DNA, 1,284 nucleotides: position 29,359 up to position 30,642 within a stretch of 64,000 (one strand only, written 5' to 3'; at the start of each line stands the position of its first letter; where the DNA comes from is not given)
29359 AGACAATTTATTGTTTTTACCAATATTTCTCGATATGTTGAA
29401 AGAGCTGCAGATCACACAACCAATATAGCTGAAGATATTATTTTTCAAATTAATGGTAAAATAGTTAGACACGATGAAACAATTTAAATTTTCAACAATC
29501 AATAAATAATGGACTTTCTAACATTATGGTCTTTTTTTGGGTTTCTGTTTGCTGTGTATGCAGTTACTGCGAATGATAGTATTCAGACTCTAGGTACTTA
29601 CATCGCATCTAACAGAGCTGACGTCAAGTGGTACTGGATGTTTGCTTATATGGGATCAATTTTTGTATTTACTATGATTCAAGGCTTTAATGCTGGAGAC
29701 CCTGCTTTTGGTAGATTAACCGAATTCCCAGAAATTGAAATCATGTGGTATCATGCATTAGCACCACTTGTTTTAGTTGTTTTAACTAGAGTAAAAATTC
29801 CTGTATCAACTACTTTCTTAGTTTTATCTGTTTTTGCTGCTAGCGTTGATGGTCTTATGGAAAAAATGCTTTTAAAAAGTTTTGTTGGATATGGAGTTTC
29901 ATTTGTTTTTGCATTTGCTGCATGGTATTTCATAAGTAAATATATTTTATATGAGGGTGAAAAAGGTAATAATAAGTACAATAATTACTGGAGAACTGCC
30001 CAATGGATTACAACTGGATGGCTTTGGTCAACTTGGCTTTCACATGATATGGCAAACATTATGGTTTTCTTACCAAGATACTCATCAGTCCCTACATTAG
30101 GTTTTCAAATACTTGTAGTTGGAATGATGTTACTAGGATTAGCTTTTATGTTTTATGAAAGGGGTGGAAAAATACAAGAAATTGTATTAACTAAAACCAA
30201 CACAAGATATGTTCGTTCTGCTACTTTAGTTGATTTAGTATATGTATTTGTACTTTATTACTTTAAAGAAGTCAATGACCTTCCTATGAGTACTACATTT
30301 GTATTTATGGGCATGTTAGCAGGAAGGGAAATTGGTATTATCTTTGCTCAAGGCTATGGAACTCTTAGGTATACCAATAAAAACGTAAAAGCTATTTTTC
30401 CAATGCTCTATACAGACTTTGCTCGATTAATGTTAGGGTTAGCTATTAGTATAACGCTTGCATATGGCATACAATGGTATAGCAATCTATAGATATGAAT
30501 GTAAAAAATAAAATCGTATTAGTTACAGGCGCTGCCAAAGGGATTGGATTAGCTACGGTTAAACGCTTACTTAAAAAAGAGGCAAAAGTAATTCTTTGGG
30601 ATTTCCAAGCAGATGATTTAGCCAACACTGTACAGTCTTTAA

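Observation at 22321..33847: Pho-type locus without Pst, built around a TonB receptor, an orphan lipoprotein, PhoU and a PiT-like permease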

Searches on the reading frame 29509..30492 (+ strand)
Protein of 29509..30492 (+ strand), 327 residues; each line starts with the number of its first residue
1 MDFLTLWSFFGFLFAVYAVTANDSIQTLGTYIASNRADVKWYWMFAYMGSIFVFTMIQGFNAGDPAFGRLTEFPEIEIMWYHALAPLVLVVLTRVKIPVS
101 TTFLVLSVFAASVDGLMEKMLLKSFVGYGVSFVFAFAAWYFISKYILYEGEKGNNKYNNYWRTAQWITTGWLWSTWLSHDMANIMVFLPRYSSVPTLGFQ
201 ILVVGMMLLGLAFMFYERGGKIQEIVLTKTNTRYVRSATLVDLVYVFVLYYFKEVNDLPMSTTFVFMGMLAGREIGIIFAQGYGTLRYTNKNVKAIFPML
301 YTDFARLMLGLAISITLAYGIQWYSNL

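Call 4: search_protein_families(library=pfam, proteins=[window:29509-30492:+], max_evalue=0.01)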
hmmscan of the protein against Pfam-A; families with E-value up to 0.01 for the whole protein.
window:29509-30492:+ (327 aa): 0 families

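Call 5: search_protein_families(library=ncbifam, proteins=[window:29509-30492:+], max_evalue=0.01)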
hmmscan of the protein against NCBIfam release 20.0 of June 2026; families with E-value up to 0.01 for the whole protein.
window:29509-30492:+ (327 aa): 0 families

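Call 7: find_homologous_proteins(query=window:29509-30492:+)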
Query window:29509-30492:+ (327 aa): 7655 proteins with E <= 0.001 among 8000 candidates; the best 120 are listed.
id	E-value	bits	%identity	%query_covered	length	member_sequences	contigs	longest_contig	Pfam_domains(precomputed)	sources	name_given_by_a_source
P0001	6.3e-206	701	97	100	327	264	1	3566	-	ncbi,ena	-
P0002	3.3e-204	695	96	100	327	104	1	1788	-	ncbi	-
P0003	7.1e-177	605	83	100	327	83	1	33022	-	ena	-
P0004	2.4e-173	594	81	100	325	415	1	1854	-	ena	-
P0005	4.5e-173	593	81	100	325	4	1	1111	-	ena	-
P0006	1.9e-170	584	80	100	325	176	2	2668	-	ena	-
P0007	1.0e-169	582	79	100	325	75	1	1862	-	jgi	jgi:hypothetical protein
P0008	3.4e-169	580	81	100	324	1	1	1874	-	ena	-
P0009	1.4e-167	575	80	100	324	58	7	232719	-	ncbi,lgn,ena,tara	tara:strand:- start:248 stop:1222 length:975 start_codon:yes stop_codon:yes gene_type:complete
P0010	3.6e-167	574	79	100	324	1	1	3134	-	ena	-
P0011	4.2e-167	573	79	100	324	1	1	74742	-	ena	-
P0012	5.4e-167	573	79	100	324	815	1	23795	-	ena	-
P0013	9.1e-167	572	79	100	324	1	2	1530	-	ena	-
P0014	9.3e-167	572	79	100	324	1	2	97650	-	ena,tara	tara:strand:- start:336 stop:1310 length:975 start_codon:yes stop_codon:yes gene_type:complete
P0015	1.1e-166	572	80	100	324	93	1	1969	-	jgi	jgi:hypothetical protein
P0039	1.6e-164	565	78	100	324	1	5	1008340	-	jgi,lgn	jgi:hypothetical protein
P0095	8.8e-156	536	73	100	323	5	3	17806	PF01384.26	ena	-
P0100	2.6e-154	531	72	100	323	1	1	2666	PF01384.26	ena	-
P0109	2.5e-153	528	73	100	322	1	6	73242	PF01384.26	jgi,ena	-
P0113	3.7e-153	528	72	100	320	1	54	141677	PF01384.26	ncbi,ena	-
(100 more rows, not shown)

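Call 11: search_solved_structures(query=A1, max_evalue=10, show_alignments=2)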
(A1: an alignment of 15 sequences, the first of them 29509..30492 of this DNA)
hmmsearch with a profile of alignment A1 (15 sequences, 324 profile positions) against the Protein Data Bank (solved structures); distinct sequences matched with E-value up to 10: 1.
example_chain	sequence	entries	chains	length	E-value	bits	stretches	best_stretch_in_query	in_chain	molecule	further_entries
4v8m_AU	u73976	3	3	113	1.6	11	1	147-236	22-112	40S RIBOSOMAL PROTEIN S25, PUTATIVE | 40S ribosomal protein S25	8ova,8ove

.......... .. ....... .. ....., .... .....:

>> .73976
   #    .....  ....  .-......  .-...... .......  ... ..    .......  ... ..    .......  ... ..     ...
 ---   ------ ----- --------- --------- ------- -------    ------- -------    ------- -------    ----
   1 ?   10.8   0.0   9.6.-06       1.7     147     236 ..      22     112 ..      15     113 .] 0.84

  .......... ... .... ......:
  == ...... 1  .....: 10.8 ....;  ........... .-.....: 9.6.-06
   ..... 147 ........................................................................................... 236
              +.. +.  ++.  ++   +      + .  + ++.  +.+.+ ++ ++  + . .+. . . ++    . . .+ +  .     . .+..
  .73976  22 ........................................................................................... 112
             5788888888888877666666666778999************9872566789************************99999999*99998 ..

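Call 12: search_protein_families(library=pfam, alignment_id=A1, max_evalue=10)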
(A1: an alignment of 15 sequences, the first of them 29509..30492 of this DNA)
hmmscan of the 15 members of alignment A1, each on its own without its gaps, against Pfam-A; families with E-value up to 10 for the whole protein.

A. member 1, window:29509-30492:+ (327 aa): 0 families

B. families by the number of members that match (of 15 scanned): 5 families
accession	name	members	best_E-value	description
PF01384.25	PHO4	14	1.2e-06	Phosphate transporter family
PF10457.14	MENTAL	1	0.021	Cholesterol-capturing domain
PF14348.11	DUF4400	1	0.033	Domain of unknown function (DUF4400)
PF11282.13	DUF3082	1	0.77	Protein of unknown function (DUF3082)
PF24097.1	TMD_POM152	1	3.6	Nucleoporin POM152, N-terminal transmembrane domain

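Call 30: find_encoding_contigs(protein=P0113, flank=10000, max_places=3)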
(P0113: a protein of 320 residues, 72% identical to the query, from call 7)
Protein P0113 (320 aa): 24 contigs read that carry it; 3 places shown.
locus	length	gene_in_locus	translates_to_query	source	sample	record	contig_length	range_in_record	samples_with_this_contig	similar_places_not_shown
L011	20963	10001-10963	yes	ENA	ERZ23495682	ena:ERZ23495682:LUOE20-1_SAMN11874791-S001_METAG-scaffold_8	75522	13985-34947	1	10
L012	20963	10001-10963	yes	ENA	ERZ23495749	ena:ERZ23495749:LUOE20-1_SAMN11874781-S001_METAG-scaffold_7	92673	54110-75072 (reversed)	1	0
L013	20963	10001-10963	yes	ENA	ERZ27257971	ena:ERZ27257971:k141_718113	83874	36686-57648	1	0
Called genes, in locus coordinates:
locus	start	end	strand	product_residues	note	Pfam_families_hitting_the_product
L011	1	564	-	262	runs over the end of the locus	PF00487:FA_desaturase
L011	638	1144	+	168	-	PF23849:Phage_TTP_2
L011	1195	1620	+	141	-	PF11056:UvsY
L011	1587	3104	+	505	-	PF21241:UvsW_N, PF00270:DEAD, PF04851:ResIII, PF18766:SWI2_SNF2, PF00271:Helicase_C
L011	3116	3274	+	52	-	-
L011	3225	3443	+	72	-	-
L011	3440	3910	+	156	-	PF00692:dUTPase, PF22769:DCD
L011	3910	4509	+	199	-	-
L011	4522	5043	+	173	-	-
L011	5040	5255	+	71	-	-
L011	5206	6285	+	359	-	-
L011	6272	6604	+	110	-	-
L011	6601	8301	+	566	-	PF02463:SMC_N (weak), PF13476:AAA_23, PF13514:AAA_27 (faint), PF13555:AAA_29, PF13304:AAA_21 (faint)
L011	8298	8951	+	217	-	PF13759:2OG-FeII_Oxy_5 (faint)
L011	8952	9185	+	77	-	PF09723:Zn_ribbon_8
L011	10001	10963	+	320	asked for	PF01384:PHO4 (faint)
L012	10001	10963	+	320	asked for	PF01384:PHO4 (faint)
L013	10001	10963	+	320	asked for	PF01384:PHO4 (faint)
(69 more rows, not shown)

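Call 31: find_encoding_contigs(protein=P0039, flank=10000, max_places=2)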
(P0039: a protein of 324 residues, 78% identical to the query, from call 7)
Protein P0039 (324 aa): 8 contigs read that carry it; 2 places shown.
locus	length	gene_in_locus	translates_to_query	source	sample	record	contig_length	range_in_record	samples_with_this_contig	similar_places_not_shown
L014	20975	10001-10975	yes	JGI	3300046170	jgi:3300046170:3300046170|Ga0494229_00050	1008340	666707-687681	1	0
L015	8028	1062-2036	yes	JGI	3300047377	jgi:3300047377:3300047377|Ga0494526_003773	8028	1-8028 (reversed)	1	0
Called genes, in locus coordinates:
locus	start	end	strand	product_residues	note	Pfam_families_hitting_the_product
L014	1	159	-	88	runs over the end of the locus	-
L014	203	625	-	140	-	PF00149:Metallophos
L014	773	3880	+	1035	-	PF13485:Peptidase_MA_2, PF07676:PD40 (weak), PF25174:Beta-prop_THOC3 (faint), PF26550:Tricorn_2nd, PF26549:Tricorn_N, PF07676:PD40 (weak)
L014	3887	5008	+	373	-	PF01702:TGT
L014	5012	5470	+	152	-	PF00578:AhpC-TSA, PF08534:Redoxin, PF13911:AhpC-TSA_2 (weak)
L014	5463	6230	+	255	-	PF13205:Big_5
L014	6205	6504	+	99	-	-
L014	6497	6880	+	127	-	PF01467:CTP_transf_like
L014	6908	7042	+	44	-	-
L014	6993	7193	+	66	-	-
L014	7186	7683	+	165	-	PF11969:DcpS_C, PF01230:HIT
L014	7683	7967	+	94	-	-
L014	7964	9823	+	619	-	PF00474:SSF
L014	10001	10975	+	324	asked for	-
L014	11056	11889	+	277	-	PF00106:adh_short, PF08659:KR, PF13561:adh_short_C2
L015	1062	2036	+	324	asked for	-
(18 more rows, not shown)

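Call 34: find_related_loci(query=window:29509-30492:+, collection=metagenome_contigs, flank=10000)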
Query window:29509-30492:+ (327 aa) in metagenome_contigs; peptide patterns used: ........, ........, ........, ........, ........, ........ (x = any residue, [..] = any of these).
345 stretches matched a pattern; 111 encode a relative of the query (tblastn E <= 1e-3); the best 80 are kept; 80 distinct loci.
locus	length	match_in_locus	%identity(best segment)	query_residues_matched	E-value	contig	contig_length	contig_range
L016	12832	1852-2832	98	1-327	0e+0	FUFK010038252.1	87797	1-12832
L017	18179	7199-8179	98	1-327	0e+0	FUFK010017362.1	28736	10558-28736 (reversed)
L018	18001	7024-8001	95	1-326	0e+0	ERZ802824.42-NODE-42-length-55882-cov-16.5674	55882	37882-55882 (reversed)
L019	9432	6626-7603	95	1-326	0e+0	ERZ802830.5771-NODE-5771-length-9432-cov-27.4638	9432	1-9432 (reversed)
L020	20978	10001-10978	95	1-326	0e+0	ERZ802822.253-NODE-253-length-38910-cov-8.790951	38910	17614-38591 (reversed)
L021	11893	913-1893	93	1-327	0e+0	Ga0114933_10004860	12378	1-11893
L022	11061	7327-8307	91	1-327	0e+0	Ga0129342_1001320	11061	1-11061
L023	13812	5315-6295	92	1-327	0e+0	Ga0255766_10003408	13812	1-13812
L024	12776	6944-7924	82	1-327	0e+0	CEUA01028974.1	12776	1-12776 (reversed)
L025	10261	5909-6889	82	1-327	0e+0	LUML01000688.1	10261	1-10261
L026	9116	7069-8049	82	1-327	0e+0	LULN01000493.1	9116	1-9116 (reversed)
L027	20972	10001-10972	80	1-326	3e-179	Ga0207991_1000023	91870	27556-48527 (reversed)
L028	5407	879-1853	81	1-327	0e+0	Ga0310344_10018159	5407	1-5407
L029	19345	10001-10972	79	1-326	2e-178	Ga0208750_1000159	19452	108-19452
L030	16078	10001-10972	80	1-326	2e-178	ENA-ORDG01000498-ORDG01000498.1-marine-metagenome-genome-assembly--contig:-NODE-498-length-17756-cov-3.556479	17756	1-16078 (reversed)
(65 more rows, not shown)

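Call 53: predict_structure(alignment_id=A1)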
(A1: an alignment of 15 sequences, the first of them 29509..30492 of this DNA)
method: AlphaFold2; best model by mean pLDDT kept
length: 327 residues; sequences in the alignment: 15
mean_pLDDT: 41.5   pTM: 0.30
mean pLDDT of the five models: 41.5, 38.2, 36.4, 35.1, 33.3
residues with pLDDT >= 90: 0; 70-90: 0; 50-70: 15; < 50: 312
segments of 3 or more residues with pLDDT < 50: 1-158, 160-194, 210-327
pLDDT, mean of each block of 10 residues (from residue 1): 31 36 40 42 43 45 39 40 42 42 37 38 45 45 39 42 43 42 41 54 53 43 36 37 45 42 44 47 35 35 43 41 42
secondary structure, 60 per line:
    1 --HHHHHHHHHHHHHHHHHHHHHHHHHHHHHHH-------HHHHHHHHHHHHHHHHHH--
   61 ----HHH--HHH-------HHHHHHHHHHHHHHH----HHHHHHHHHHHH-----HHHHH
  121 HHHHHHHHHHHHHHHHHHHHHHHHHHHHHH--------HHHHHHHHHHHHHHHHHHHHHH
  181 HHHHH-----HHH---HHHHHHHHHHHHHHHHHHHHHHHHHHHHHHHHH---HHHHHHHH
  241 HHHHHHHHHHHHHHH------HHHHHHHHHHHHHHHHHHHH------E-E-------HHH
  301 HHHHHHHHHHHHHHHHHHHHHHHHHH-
elements in order: H3-33 H41-58 H80-94 H99-110 H116-150 H159-185 H197-229 H233-255 H262-281 H298-326

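Call 60: search_protein_representatives(alignment_id=A1)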
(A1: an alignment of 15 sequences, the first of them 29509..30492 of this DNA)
Query: 15 sequences, 324 profile positions. Proteins with E-value up to 0.001 (for the whole library): 781; up to 1e-10: 439; up to 1e-30: 160. The best 150 are listed.
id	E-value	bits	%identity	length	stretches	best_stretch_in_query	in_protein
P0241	2.9e-109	381.4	-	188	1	43-230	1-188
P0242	2.5e-94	332.4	-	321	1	5-321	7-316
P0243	3.3e-91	322.1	-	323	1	6-318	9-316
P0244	2.5e-80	286.4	-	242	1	4-246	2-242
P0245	3.7e-80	285.8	-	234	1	83-321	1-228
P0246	1.1e-78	280.9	-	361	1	4-318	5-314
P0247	1.3e-77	277.5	-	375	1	5-316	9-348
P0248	4.0e-77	275.8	-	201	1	92-259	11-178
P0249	7.0e-77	275.0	-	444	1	6-319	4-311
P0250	1.5e-76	274.0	-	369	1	7-318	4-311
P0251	2.3e-76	273.3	-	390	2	72-322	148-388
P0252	2.6e-76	273.2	-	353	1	10-319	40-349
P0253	3.4e-75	269.5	-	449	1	4-275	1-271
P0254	2.7e-73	263.2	-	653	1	7-320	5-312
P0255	4.1e-73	262.6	-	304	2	4-186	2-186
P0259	3.8e-70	252.9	-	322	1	4-318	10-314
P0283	3.3e-62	226.8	-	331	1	5-319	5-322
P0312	8.3e-49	182.8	-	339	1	6-318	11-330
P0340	3.6e-41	157.7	-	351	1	9-315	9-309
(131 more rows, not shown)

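Call 62: search_protein_families(library=pfam, alignment_id=A3, max_evalue=0.01)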
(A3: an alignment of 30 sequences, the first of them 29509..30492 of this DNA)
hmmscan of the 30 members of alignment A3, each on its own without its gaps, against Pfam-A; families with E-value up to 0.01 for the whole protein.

A. member 1, window:29509-30492:+ (327 aa): 0 families

B. families by the number of members that match (of 30 scanned): 3 families
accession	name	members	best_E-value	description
PF01384.25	PHO4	9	5.2e-07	Phosphate transporter family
PF16185.10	MTABC_N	1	0.0057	Mitochondrial ABC-transporter N-terminal five TM region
PF00558.24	Vpu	1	0.0077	Vpu protein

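Call 64: search_solved_structures(query=A3, max_evalue=10, show_alignments=1)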
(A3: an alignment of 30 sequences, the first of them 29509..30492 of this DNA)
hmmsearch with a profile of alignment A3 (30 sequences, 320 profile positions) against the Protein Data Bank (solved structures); distinct sequences matched with E-value up to 10: 0.

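Call 65: search_protein_families(library=pfam, proteins=[P0095, P0109, P0113, P0009, P0242, P0246, P0259, P0283, P0312, P0340], max_evalue=1)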
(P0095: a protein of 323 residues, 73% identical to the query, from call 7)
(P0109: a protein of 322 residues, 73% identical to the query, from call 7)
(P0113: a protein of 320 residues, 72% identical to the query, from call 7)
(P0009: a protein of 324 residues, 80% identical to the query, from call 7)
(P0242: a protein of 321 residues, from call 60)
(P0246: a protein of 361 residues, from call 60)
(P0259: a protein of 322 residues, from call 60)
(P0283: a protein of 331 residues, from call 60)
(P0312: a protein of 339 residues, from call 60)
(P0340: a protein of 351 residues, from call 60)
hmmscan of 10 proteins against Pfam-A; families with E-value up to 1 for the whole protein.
P0095 (323 aa): 1 family
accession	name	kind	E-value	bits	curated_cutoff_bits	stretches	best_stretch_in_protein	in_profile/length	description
PF01384.25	PHO4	-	1.2e-06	28.1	33.7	2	83-172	289-343/350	Phosphate transporter family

P0109 (322 aa): 1 family
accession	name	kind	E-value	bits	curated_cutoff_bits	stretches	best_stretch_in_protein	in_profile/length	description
PF01384.25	PHO4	-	1.3e-05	24.8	33.7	1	14-168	212-340/350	Phosphate transporter family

P0113 (320 aa): 1 family
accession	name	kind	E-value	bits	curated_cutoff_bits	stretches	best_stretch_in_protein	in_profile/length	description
PF01384.25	PHO4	-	2.9e-05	23.7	33.7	2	12-168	210-340/350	Phosphate transporter family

P0009 (324 aa): 0 families

P0242 (321 aa): 1 family
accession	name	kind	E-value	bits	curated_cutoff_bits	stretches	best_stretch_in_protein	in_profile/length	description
PF01384.25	PHO4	-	5.2e-07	29.4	33.7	2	15-113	210-315/350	Phosphate transporter family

P0246 (361 aa): 2 families
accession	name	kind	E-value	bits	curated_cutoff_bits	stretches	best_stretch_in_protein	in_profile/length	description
PF01384.25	PHO4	-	0.02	14.3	33.7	1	198-327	28-145/350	Phosphate transporter family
PF11808.13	PhoR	-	0.8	10.6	27.1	1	294-354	3-62/86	Phosphate regulon sensor protein PhoR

P0259 (322 aa): 2 families
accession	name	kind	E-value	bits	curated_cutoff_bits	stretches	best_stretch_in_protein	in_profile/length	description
PF01384.25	PHO4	-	1.1e-06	28.3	33.7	1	156-314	193-341/350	Phosphate transporter family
PF21043.3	Rv3651-like_C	-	0.012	15.9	31.1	1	160-213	22-75/118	Rv3651-like, C-terminal domain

P0283 (331 aa): 1 family
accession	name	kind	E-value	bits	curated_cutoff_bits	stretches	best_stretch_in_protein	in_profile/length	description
PF01384.25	PHO4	-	0.00057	19.4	33.7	1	239-322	57-133/350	Phosphate transporter family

P0312 (339 aa): 1 family
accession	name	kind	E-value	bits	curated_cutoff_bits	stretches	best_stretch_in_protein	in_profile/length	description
PF09925.14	DUF2157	-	0.072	13.2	32.4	1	33-77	50-96/146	Predicted membrane protein (DUF2157)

P0340 (351 aa): 1 family
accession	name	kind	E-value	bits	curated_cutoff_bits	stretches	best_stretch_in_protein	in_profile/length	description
PF01384.25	PHO4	-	0.00014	21.4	33.7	3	228-279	57-104/350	Phosphate transporter family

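Call 66: search_dna_similar(query=P0113, collection=phages, mode=protein, max_rows=25)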
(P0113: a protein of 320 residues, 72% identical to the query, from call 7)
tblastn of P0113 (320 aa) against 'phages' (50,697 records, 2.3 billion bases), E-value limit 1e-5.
No match.
